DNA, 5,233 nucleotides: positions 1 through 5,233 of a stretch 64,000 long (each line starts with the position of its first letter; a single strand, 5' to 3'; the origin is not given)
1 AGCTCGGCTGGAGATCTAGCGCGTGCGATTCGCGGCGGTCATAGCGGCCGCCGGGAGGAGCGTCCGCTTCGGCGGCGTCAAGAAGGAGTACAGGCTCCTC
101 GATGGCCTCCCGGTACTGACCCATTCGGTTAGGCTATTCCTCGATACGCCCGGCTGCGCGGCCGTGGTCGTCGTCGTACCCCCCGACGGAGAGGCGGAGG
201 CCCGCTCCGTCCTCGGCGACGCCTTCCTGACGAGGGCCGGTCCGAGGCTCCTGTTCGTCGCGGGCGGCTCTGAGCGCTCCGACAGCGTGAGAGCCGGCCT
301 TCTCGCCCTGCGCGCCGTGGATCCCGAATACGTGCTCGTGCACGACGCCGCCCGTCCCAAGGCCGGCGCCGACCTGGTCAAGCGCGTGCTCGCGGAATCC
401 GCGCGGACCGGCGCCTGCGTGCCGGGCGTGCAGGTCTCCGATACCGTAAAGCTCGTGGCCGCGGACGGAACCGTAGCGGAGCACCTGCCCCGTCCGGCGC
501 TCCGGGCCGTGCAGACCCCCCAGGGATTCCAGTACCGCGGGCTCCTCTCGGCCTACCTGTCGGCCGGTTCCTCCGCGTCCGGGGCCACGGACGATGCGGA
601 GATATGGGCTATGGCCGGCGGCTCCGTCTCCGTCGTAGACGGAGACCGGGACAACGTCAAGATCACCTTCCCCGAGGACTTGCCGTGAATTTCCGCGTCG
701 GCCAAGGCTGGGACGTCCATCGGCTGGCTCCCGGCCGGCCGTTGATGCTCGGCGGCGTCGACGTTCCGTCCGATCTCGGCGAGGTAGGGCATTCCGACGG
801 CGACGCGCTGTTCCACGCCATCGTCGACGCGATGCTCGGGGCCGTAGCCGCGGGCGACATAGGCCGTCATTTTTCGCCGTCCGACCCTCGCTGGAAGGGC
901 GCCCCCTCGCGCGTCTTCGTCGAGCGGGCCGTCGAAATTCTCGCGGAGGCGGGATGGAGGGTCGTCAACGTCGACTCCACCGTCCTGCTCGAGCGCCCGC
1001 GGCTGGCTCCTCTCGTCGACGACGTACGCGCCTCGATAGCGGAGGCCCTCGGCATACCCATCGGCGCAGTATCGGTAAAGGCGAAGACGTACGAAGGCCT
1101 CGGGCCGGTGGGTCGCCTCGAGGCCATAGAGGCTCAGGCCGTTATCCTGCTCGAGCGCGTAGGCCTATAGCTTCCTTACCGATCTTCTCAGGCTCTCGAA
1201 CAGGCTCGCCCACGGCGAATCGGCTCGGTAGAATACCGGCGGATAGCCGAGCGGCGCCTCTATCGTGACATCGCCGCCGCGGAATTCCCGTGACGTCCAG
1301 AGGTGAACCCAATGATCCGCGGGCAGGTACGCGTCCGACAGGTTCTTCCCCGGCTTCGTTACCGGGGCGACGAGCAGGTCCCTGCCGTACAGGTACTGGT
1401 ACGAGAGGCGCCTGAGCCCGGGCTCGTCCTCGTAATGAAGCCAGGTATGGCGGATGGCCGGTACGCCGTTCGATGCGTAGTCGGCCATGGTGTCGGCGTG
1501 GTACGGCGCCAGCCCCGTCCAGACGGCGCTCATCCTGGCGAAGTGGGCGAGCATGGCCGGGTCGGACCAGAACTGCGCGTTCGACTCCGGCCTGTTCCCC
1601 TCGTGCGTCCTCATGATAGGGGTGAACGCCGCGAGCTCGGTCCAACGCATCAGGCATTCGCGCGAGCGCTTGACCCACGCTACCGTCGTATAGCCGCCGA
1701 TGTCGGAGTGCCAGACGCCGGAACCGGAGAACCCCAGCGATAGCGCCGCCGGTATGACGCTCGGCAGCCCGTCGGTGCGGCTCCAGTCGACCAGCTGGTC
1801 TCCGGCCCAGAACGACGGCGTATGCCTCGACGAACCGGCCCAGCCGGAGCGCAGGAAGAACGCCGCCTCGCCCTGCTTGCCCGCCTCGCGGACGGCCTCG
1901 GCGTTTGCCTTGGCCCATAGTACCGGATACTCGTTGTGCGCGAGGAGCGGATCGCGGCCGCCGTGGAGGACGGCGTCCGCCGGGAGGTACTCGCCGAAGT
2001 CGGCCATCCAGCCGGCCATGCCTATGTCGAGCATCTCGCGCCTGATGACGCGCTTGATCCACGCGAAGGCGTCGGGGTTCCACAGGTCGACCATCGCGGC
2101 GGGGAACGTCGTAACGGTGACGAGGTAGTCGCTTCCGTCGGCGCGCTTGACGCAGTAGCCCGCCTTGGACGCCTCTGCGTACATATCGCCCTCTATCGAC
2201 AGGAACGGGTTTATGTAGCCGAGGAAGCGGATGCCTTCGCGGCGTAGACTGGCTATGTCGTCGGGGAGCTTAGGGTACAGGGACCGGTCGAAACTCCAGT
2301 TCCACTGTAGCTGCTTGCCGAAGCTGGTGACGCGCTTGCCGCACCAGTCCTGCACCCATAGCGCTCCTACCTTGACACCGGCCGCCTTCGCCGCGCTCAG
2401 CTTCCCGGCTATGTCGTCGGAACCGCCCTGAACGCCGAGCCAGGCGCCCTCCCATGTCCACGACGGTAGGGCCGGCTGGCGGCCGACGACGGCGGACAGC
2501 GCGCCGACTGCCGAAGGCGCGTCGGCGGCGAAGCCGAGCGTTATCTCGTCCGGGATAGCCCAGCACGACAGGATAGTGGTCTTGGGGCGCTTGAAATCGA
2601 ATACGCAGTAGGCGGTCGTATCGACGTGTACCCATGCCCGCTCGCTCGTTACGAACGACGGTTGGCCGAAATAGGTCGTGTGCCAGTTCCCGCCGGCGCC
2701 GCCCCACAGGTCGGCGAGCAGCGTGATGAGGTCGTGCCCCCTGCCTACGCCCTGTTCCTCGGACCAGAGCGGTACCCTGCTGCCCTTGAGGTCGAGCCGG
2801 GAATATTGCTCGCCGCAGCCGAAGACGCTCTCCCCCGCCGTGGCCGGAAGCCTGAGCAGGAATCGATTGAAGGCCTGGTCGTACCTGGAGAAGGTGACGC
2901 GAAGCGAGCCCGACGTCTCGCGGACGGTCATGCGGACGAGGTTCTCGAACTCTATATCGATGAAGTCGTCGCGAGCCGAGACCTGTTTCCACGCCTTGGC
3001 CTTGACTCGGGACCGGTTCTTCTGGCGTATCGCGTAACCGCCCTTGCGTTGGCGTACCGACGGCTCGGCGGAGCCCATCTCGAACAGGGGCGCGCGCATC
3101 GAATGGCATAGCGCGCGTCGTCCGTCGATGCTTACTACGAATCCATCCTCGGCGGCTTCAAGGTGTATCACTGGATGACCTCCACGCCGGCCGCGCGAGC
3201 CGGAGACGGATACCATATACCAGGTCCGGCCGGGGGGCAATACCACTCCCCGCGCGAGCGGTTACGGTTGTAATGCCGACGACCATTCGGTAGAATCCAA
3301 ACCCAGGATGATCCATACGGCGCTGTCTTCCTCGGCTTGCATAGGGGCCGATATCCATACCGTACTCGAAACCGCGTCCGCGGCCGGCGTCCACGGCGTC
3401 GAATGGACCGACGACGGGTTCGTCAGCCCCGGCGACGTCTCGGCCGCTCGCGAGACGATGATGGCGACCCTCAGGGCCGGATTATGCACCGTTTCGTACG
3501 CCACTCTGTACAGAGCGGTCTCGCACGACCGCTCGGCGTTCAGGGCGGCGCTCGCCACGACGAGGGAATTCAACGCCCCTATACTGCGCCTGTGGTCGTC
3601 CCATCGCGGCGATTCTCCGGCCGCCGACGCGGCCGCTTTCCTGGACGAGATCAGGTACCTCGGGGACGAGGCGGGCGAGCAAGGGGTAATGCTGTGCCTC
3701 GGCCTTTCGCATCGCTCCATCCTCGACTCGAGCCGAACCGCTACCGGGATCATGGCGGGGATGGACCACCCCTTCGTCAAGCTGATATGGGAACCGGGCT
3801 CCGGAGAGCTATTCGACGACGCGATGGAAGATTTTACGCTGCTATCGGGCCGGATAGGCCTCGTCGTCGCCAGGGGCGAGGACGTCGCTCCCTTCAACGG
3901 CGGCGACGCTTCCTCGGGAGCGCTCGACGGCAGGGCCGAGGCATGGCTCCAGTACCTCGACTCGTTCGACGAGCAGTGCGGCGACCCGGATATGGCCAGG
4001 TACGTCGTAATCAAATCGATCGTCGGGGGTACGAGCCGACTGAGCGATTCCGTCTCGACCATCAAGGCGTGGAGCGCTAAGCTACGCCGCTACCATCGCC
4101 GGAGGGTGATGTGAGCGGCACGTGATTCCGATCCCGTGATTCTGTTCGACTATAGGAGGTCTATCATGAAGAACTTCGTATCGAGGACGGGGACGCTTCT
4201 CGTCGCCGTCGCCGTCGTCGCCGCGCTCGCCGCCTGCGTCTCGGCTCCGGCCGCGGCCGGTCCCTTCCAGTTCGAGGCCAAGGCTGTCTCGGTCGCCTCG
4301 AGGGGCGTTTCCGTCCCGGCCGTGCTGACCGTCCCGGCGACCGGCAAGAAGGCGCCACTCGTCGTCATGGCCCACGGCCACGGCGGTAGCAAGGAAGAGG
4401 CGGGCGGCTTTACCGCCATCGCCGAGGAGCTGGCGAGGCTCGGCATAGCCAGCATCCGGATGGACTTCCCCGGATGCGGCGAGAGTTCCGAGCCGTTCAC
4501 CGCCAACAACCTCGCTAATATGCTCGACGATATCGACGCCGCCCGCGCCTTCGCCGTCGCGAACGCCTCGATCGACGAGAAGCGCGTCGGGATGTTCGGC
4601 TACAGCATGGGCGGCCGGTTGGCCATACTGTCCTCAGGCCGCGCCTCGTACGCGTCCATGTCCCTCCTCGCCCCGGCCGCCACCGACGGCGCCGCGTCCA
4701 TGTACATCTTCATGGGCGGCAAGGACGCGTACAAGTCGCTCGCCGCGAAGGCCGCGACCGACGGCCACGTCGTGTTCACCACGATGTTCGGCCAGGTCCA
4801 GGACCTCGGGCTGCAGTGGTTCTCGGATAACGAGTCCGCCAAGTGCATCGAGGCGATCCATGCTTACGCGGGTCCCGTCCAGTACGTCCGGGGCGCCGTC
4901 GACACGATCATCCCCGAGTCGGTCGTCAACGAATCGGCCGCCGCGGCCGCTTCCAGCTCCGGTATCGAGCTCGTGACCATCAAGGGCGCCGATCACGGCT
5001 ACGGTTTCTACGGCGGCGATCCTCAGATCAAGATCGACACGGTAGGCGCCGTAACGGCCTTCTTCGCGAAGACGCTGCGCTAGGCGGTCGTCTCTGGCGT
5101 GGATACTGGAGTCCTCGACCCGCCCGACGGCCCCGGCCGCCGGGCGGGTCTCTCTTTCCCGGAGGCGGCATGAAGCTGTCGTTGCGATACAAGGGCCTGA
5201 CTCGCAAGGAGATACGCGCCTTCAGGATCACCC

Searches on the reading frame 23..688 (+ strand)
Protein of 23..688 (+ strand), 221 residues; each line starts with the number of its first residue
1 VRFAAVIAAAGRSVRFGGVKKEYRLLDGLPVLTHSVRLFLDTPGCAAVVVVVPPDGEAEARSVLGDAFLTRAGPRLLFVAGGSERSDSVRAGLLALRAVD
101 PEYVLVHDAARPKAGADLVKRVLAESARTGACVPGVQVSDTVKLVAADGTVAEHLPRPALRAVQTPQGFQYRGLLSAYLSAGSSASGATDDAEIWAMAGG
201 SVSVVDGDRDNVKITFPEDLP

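Call 80: search_protein_families(library=pfam, proteins=[window:23-688:+], max_evalue=0.00001)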
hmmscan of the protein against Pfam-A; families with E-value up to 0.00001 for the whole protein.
window:23-688:+ (221 aa): 2 families
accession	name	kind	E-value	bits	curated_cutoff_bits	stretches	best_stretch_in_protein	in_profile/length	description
PF01128.25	IspD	-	2.4e-53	181.6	27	1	4-220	2-212/221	2-C-methyl-D-erythritol 4-phosphate cytidylyltransferase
PF12804.13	NTP_transf_3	-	9.3e-09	36.1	27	1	5-136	1-123/160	MobA-like NTP transferase domain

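Call 106: find_encoding_contigs(protein=window:23-688:+, flank=10000, max_places=1)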
Protein window:23-688:+ (221 aa): 5 contigs read that carry it; 1 place shown.
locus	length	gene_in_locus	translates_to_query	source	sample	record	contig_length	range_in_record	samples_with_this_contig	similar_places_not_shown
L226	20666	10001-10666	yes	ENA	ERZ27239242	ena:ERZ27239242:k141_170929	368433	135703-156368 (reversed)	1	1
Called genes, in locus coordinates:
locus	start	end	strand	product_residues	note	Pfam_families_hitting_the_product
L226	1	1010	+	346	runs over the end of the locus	PF05343:Peptidase_M42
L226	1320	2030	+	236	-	PF00990:GGDEF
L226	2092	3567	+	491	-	PF02743:dCache_1, PF00990:GGDEF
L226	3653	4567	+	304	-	PF01966:HD (weak), PF28239:Npun_R2479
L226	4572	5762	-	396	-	PF00990:GGDEF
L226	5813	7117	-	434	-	PF01523:PmbA_TldD_1st (weak), PF19289:PmbA_TldD_3rd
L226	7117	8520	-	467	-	PF01523:PmbA_TldD_1st, PF19290:PmbA_TldD_2nd (faint), PF19289:PmbA_TldD_3rd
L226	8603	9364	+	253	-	PF00588:SpoU_methylase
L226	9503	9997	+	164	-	PF02559:CarD_TRCF_RID, PF21095:CarD_C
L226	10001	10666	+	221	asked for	PF01128:IspD, PF12804:NTP_transf_3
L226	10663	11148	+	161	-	PF02542:YgbB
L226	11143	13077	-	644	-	PF01055:Glyco_hydro_31_2nd, PF21365:Glyco_hydro_31_3rd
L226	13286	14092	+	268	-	-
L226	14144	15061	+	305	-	PF02129:Peptidase_S15 (weak), PF01738:DLH (weak), PF20434:BD-FAE (weak), PF00561:Abhydrolase_1, PF12146:Hydrolase_4, PF12697:Abhydrolase_6, PF20408:Abhydrolase_11 (weak), PF00326:Peptidase_S9 (faint)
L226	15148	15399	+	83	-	-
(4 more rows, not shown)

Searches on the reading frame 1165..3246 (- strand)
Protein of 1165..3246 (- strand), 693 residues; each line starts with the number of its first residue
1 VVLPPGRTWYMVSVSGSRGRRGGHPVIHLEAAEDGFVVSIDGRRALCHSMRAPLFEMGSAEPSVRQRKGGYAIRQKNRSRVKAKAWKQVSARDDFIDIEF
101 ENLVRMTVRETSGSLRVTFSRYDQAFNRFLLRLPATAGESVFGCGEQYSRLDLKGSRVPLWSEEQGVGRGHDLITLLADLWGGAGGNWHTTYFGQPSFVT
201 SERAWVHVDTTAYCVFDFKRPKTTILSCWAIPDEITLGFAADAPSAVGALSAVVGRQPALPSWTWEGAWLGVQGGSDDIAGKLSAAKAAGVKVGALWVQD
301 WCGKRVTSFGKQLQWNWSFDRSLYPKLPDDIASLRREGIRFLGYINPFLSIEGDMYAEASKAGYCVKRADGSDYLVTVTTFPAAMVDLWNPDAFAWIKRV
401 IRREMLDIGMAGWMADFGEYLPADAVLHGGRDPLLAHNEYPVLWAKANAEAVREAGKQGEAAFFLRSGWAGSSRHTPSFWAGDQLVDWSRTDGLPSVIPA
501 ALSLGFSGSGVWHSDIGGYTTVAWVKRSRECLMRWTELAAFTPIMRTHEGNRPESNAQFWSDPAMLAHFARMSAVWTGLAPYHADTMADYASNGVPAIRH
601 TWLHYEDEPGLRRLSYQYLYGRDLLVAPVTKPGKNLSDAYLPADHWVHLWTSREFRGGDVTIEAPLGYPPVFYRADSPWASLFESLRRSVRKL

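Call 80: search_protein_families(library=pfam, proteins=[window:1165-3246:-], max_evalue=0.00001)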
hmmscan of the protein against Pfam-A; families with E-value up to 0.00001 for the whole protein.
window:1165-3246:- (693 aa): 2 families
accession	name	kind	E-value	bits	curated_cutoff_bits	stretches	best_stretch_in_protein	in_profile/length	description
PF01055.32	Glyco_hydro_31_2nd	-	1.4e-40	140.1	23.5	1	276-564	21-305/328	Glycosyl hydrolases family 31 TIM-barrel domain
PF21365.3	Glyco_hydro_31_3rd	-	2.4e-17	63.6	24.4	1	594-677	1-85/87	Glycosyl hydrolase family 31 C-terminal domain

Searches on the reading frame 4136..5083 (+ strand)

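Call 80: search_protein_families(library=pfam, proteins=[window:4136-5083:+], max_evalue=0.00001)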
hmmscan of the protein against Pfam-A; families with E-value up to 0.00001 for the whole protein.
window:4136-5083:+ (315 aa): 7 families
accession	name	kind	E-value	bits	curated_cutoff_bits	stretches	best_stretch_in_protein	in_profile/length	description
PF12146.15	Hydrolase_4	-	1.1e-13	51.5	27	1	74-183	5-112/239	Serine aminopeptidase, S33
PF00561.26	Abhydrolase_1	-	6.2e-12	46.1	25.8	1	74-163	1-83/245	alpha/beta hydrolase fold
PF12697.13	Abhydrolase_6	-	9.6e-11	43.2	26.3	1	76-289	1-205/217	Alpha/beta hydrolase family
PF01738.24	DLH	-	5.2e-08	33.2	21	0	62-197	3-154/217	Dienelactone hydrolase family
PF20408.4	Abhydrolase_11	-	2e-07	31.4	27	1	74-170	3-97/193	Alpha/beta hydrolase domain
PF02129.25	Peptidase_S15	-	2.7e-06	27.7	23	1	57-195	2-141/262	X-Pro dipeptidyl-peptidase (S15 family)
PF20434.5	BD-FAE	-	6.2e-06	26.3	26.8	0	68-167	8-107/215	BD-FAE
